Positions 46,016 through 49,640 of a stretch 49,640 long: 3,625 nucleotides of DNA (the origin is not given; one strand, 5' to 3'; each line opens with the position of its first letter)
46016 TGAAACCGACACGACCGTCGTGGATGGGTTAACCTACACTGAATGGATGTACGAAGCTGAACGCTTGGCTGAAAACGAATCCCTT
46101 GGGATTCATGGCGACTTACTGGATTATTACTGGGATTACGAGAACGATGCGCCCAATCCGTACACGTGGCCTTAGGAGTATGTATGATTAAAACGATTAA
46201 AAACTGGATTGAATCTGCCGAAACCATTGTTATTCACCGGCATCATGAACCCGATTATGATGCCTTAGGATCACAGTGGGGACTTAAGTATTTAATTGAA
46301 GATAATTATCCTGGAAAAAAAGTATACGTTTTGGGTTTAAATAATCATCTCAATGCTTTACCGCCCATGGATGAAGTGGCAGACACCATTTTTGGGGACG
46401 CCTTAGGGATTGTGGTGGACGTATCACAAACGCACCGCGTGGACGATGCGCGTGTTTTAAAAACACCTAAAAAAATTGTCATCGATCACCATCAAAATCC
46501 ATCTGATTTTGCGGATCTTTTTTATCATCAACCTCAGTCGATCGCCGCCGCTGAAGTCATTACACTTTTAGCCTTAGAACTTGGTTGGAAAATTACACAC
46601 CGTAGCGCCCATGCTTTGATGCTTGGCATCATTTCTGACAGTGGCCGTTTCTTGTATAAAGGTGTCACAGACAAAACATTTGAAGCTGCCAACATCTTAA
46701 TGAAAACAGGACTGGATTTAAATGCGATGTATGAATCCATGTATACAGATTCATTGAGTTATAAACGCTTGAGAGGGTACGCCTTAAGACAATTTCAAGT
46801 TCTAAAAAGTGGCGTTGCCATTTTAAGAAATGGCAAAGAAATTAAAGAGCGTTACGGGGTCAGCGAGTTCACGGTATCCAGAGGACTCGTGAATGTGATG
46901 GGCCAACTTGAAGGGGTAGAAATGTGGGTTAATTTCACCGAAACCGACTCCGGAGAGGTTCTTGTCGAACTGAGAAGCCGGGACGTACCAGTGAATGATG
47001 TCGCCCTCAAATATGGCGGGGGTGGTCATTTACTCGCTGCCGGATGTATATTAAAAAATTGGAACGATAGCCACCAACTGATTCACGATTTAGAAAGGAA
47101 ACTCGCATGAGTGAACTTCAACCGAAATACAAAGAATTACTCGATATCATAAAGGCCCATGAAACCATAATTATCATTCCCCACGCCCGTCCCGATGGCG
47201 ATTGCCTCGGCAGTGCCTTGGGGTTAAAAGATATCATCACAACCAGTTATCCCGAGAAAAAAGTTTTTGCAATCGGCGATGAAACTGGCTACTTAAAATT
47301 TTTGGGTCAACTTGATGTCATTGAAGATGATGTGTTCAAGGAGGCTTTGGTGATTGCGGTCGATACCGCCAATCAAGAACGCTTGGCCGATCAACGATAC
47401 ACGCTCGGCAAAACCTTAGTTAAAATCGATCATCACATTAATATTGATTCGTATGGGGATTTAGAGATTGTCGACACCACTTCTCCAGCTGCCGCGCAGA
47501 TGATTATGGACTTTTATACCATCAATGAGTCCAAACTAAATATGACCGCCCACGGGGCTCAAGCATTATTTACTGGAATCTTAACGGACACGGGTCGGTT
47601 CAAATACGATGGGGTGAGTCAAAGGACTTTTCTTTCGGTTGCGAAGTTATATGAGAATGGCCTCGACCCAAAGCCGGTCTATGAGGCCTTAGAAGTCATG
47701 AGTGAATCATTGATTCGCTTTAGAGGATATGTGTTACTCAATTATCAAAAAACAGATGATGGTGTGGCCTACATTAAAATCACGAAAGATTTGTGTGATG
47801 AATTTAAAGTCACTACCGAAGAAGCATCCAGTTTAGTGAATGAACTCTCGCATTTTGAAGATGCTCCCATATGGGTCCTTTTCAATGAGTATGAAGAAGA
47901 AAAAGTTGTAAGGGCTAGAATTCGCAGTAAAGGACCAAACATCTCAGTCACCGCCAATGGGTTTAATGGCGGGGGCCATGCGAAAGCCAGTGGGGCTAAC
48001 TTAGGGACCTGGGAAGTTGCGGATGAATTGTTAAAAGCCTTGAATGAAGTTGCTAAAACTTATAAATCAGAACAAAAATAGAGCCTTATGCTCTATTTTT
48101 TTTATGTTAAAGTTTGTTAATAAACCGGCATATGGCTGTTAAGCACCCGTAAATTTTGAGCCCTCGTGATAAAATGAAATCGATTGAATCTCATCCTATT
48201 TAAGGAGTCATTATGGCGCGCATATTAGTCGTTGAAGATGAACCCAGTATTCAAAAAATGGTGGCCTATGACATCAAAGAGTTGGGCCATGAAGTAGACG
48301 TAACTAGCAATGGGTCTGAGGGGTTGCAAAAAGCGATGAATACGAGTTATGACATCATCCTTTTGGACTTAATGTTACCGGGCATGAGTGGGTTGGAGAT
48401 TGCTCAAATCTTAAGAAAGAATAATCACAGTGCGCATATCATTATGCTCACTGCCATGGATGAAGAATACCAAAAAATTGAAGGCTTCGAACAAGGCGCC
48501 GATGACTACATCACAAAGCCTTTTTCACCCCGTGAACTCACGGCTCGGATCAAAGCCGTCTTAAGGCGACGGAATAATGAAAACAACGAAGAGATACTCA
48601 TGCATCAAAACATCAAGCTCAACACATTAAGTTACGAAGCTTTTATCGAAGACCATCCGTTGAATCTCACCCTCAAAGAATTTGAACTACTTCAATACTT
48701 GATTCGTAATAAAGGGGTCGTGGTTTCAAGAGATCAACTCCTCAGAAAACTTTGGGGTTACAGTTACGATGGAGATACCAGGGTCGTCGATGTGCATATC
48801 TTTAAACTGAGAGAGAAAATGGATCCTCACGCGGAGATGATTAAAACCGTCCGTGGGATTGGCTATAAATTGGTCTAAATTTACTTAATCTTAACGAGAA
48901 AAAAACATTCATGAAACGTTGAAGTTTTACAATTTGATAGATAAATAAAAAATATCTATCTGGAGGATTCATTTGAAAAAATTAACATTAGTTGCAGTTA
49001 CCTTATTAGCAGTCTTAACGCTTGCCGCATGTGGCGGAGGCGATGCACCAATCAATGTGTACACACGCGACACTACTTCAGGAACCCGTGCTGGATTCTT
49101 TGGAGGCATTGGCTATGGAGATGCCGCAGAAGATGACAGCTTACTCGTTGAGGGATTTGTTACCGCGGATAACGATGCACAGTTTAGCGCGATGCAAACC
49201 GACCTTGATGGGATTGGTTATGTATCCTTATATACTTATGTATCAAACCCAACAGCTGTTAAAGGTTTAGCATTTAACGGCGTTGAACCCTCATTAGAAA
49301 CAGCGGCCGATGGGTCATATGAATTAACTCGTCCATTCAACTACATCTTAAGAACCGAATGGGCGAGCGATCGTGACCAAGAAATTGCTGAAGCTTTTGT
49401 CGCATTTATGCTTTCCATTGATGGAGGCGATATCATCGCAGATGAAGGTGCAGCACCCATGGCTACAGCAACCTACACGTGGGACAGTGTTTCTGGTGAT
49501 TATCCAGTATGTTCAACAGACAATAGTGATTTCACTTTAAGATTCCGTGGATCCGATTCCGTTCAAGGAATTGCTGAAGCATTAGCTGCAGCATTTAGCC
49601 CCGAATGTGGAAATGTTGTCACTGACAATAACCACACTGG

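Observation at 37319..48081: Candidate surface locus for nucleic-acid capture, cleavage, import and finishing: CUT1 ABC importer + three lipoproteins + two DHH nucleases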

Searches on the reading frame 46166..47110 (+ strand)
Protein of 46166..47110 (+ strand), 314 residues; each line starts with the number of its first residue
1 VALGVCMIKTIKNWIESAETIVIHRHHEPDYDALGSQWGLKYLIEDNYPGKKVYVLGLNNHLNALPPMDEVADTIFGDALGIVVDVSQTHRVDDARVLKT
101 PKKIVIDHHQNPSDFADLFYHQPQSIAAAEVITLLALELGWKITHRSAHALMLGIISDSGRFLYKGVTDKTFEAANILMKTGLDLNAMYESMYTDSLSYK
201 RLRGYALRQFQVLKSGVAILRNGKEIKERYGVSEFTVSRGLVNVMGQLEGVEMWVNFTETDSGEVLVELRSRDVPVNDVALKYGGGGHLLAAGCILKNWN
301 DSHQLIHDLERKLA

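Call 4: search_protein_families(library=pfam, proteins=[window:46166-47110:+], max_evalue=0.01)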
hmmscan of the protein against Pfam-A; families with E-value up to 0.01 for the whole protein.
window:46166-47110:+ (314 aa): 2 families
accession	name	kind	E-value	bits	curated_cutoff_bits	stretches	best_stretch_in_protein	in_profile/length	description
PF01368.27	DHH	-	2.4e-15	57.3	28.1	1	20-155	1-125/125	DHH family, N-terminal domain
PF02272.25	DHHA1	-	3.2e-09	37.6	25.9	1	237-313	17-100/102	DHHA1 domain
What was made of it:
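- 46166..47110 (+): DHH/DHHA1 enzyme 1 (NrnA-like, cytoplasmic; likely start ATG 46184). DHH and DHHA1 above the Pfam cut-offs (call 4).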

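Call 5: search_protein_families(library=ncbifam, proteins=[window:46166-47110:+], max_evalue=0.01)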
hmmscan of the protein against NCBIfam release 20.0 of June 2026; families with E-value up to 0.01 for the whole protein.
window:46166-47110:+ (314 aa): 4 families
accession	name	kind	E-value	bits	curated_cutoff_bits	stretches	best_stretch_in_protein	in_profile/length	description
NF053633.1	OlncasPapPhNrnA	equivalog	5.4e-66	222.7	350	1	7-313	5-315/317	bifunctional oligoribonuclease/PAP phosphatase NrnA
NF041569.1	A-tRNAntase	equivalog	1.7e-09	36.5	1440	1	82-299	69-288/880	A-adding tRNA nucleotidyltransferase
NF011110.0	PRK14538.1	equivalog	2.6e-07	29.1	707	1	70-300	438-666/838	putative bifunctional signaling protein/50S ribosomal protein L9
NF003877.0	PRK05427.1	equivalog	0.00017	21.1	283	1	20-193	3-184/308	manganese-dependent inorganic pyrophosphatase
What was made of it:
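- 46166..47110 (+): NrnA NCBIfam 222.7 bits, below the cut-off of 350 (call 5).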

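Call 39: search_solved_structures(query=window:46166-47110:+, max_evalue=0.00001)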
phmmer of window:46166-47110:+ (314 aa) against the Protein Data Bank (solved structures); distinct sequences matched with E-value up to 0.00001: 17.
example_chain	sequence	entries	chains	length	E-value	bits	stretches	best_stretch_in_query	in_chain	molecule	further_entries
5j21_A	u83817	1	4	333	1.8e-52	181.8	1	14-311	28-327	Bifunctional oligoribonuclease and PAP phosphatase NrnA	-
5ipp_A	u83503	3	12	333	4.6e-51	177.2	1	14-311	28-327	Bifunctional oligoribonuclease and PAP phosphatase NrnA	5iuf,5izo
8iu7_A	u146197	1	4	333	2e-48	168.5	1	8-313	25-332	Bifunctional oligoribonuclease and PAP phosphatase NrnA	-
3dev_A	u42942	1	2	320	3.9e-45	157.7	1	11-313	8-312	SH1221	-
4py9_A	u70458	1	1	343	4.4e-22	82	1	10-293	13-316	Putative exopolyphosphatase-related protein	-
3w5w_A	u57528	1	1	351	4.8e-22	81.9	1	10-293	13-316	Putative exopolyphosphatase-related protein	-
5o1u_A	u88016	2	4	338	1.5e-20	77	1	19-296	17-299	Phosphodiesterase | TmPDE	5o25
5o4z_A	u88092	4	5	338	3.7e-19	72.4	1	19-296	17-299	DHH/DHHA1-type phosphodiesterase TM1595 | phosphodiesterase TM1595 | phosphodiesterase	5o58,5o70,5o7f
8ioo_A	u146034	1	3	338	9.2e-19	71.1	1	20-296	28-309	RecJ-like protein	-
9r7o_A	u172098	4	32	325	5.4e-15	58.7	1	8-298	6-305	DHH family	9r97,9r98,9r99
5xt3_A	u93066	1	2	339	4.6e-14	55.7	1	69-298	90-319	Phosphodiesterase acting on cyclic dinucleotides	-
5xsi_A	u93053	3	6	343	4.8e-14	55.6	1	69-298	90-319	Phosphodiesterase acting on cyclic dinucleotides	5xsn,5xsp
9n0l_A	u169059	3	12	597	6.1e-13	52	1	59-299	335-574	Cyclic-di-AMP phosphodiesterase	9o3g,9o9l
9wbu_B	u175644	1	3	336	4e-09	39.5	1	23-295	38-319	Bifunctional oligoribonuclease and PAP phosphatase NrnA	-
5jju_A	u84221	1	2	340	4.1e-09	39.4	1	23-295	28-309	Uncharacterized protein Rv2837c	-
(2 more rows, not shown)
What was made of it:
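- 46166..47110 (+): The best PDB match is B. subtilis NrnA 5j21, E 1.8e-52 (call 39).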

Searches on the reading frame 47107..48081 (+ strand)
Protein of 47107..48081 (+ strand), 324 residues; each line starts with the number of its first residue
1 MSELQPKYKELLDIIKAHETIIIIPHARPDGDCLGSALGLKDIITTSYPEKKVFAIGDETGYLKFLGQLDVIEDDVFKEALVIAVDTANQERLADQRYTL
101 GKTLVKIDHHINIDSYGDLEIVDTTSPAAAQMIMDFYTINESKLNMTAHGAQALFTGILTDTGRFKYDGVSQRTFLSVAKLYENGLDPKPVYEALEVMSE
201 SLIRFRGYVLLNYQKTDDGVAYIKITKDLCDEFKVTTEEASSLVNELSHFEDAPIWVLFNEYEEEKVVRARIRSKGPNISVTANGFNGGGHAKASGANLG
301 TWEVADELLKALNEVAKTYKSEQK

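Call 4: search_protein_families(library=pfam, proteins=[window:47107-48081:+], max_evalue=0.01)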
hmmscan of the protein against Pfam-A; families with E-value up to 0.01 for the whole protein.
window:47107-48081:+ (324 aa): 2 families
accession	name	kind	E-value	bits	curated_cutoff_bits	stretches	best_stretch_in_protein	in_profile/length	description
PF02272.25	DHHA1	-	2.8e-14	53.9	25.9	1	223-317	7-101/102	DHHA1 domain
PF01368.27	DHH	-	5.7e-14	52.9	28.1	1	20-158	1-125/125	DHH family, N-terminal domain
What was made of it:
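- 47107..48081 (+): DHH/DHHA1 enzyme 2 (NrnA-like, cytoplasmic). DHH and DHHA1 (call 4).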

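Call 5: search_protein_families(library=ncbifam, proteins=[window:47107-48081:+], max_evalue=0.01)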
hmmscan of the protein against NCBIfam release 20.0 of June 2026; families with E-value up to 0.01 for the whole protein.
window:47107-48081:+ (324 aa): 4 families
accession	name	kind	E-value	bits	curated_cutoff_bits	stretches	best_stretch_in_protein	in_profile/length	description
NF053633.1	OlncasPapPhNrnA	equivalog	2.4e-72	243.6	350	1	8-314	6-313/317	bifunctional oligoribonuclease/PAP phosphatase NrnA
NF011110.0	PRK14538.1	equivalog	1.9e-12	46.1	707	1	10-202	359-571/838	putative bifunctional signaling protein/50S ribosomal protein L9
NF003877.0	PRK05427.1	equivalog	2.4e-05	24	283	1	20-167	3-154/308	manganese-dependent inorganic pyrophosphatase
TIGR01538.1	portal_SPP1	equivalog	0.0037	16.3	165.85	0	211-273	206-265/426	phage portal protein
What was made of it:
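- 47107..48081 (+): NrnA NCBIfam 243.6 bits, below the cut-off of 350 (call 5).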

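Call 38: search_solved_structures(query=window:47107-48081:+, max_evalue=0.00001)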
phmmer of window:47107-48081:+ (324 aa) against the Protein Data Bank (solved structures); distinct sequences matched with E-value up to 0.00001: 17.
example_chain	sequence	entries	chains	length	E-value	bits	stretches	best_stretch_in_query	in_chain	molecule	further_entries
5j21_A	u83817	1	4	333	9.6e-67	228.8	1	9-318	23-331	Bifunctional oligoribonuclease and PAP phosphatase NrnA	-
8iu7_A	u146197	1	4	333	1.1e-66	228.6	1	9-313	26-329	Bifunctional oligoribonuclease and PAP phosphatase NrnA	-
5ipp_A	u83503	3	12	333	2.4e-65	224.2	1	9-318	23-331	Bifunctional oligoribonuclease and PAP phosphatase NrnA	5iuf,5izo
3dev_A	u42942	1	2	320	1.1e-64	222.1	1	8-314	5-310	SH1221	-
5o1u_A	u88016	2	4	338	1.6e-26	96.7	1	10-321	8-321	Phosphodiesterase | TmPDE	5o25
4py9_A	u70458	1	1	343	7.6e-26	94.5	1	19-319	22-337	Putative exopolyphosphatase-related protein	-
3w5w_A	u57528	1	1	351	7.7e-26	94.5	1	19-319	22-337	Putative exopolyphosphatase-related protein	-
5o4z_A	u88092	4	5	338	3.9e-25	92.1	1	10-321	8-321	DHH/DHHA1-type phosphodiesterase TM1595 | phosphodiesterase TM1595 | phosphodiesterase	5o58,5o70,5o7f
8ioo_A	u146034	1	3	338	5.4e-22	81.8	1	12-299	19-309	RecJ-like protein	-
5jju_A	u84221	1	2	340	8.1e-17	64.8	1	16-298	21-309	Uncharacterized protein Rv2837c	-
5cet_A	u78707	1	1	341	8.2e-17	64.8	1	16-298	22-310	Bifunctional oligoribonuclease and PAP phosphatase NrnA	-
9wbu_B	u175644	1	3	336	9.1e-17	64.7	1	16-298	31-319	Bifunctional oligoribonuclease and PAP phosphatase NrnA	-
4ls9_A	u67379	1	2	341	1.4e-15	60.8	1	12-312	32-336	DHH family protein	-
9r7o_A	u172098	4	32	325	1.9e-15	60.3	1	9-299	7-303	DHH family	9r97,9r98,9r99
5xsi_A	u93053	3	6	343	1.7e-09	40.8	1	11-303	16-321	Phosphodiesterase acting on cyclic dinucleotides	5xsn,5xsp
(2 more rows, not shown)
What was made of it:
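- On NrnA (bifunctional oligoribonuclease / pAp phosphatase): B. subtilis NrnA is the best PDB match (calls 38, 39).
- Closest to B. subtilis NrnA (calls 38, 39).
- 47107..48081 (+): The best PDB match is B. subtilis NrnA, E 9.6e-67 (call 38).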

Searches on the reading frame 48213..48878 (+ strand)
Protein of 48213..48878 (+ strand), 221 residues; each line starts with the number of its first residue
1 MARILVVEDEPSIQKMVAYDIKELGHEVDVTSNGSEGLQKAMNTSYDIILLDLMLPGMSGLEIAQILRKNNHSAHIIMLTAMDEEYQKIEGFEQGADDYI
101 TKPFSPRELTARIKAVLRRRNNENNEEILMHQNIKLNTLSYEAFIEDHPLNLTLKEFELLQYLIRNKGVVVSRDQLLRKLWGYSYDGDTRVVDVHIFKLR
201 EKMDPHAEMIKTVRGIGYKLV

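Call 4: search_protein_families(library=pfam, proteins=[window:48213-48878:+], max_evalue=0.01)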
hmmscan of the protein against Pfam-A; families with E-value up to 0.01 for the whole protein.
window:48213-48878:+ (221 aa): 3 families
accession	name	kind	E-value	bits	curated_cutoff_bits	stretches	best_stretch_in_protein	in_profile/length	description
PF00072.30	Response_reg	-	2.1e-29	102.4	30.2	1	4-114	1-111/111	Response regulator receiver domain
PF00486.34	Trans_reg_C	-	4.9e-28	97.5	26.2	1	148-220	2-77/77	Transcriptional regulatory protein, C terminal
PF21695.3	GlnR_1st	-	0.0052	17.1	27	1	3-114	2-108/111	Transcription regulator GlnR, N-terminal domain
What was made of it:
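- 48213..48878 (+): OmpR/PhoB-type response regulator. Response_reg and Trans_reg_C (call 4).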

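Call 5: search_protein_families(library=ncbifam, proteins=[window:48213-48878:+], max_evalue=0.01)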
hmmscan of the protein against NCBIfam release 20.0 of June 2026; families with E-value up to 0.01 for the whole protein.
window:48213-48878:+ (221 aa): 108 families (the best 25 are shown)
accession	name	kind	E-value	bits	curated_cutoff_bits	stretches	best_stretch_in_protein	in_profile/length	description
TIGR02154.1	PhoB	equivalog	1.5e-66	223.9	296.2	1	2-220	3-225/226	phosphate regulon transcriptional regulator PhoB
NF040689.1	MtrAB_MtrA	equivalog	3.4e-61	206.4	300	1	4-219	1-217/219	MtrAB system response regulator MtrA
TIGR01387.1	cztR_silR_copR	subfamily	2.5e-60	203.8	279.2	1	4-220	1-218/218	heavy metal response regulator transcription factor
NF053854.1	RespRegPhoBBctds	equivalog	4.4e-60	202.8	270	1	4-220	1-224/225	two-component system response regulator PhoB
NF040534.1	resp_reg_YycF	equivalog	7.4e-60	202.1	340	1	3-220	2-227/231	response regulator YycF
NF045944.1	ResRegRpaBCyano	equivalog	2.6e-59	200.4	330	1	5-219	1-226/229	response regulator transcription factor RpaB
NF008296.0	PRK11083.1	equivalog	7e-56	189.2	273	1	2-220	4-225/228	two-component system response regulator CreB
NF041733.1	resp_reg_CseB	equivalog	7.6e-56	189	350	1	3-220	2-226/228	two-component system response regulator CseB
NF033117.2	vanR_ACDEGLN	exception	6.2e-53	179.7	350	1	4-220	1-225/226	VanR-ABDEGLN family response regulator transcription factor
NF007546.0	PRK10161.1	equivalog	8.8e-51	172.7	471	1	3-220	4-225/229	phosphate response regulator transcription factor PhoB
NF041734.1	resp_reg_RppA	equivalog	1.2e-50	172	250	1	3-220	2-227/229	two-component system response regulator RppA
NF041209.1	resp_regPieR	equivalog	3.4e-50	170.8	450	1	3-220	2-227/231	two component system response regulator PieR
NF007982.1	PRK10710.1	equivalog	2e-49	168.3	380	1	2-219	8-226/235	envelope stress response regulator BaeR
NF000401.1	vanR-A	exception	6.5e-49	166.4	500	1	3-220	4-229/231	vancomycin resistance response regulator transcription factor VanR-A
NF045991.1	RespRegCtrARhodob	equivalog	2.5e-48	164.8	350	1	3-220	2-221/224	response regulator transcription factor CtrA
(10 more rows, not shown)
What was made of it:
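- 48213..48878 (+): PhoB TIGR02154 scores 223.9 bits, below the cut-off of 296 (call 5).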

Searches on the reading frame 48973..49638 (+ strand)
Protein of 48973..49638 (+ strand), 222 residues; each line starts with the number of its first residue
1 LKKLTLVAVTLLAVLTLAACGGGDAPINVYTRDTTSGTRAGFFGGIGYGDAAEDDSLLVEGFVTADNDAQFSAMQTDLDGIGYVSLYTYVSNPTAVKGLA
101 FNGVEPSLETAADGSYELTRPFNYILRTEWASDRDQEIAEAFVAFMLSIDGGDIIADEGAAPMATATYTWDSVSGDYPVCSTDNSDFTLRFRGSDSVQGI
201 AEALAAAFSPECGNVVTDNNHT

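Call 67: search_protein_families(library=pfam, proteins=[window:48973-49638:+], max_evalue=0.001)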
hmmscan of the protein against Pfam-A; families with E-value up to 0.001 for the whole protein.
window:48973-49638:+ (222 aa): 1 family
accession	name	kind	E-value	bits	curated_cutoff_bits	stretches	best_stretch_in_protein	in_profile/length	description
PF12849.12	PBP_like_2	-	1.6e-07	31.8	27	1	22-148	127-265/267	PBP superfamily domain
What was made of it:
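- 48973..49640 (+): PstS-like phosphate-binding lipoprotein, cut by the window end. PBP_like_2 (call 67).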
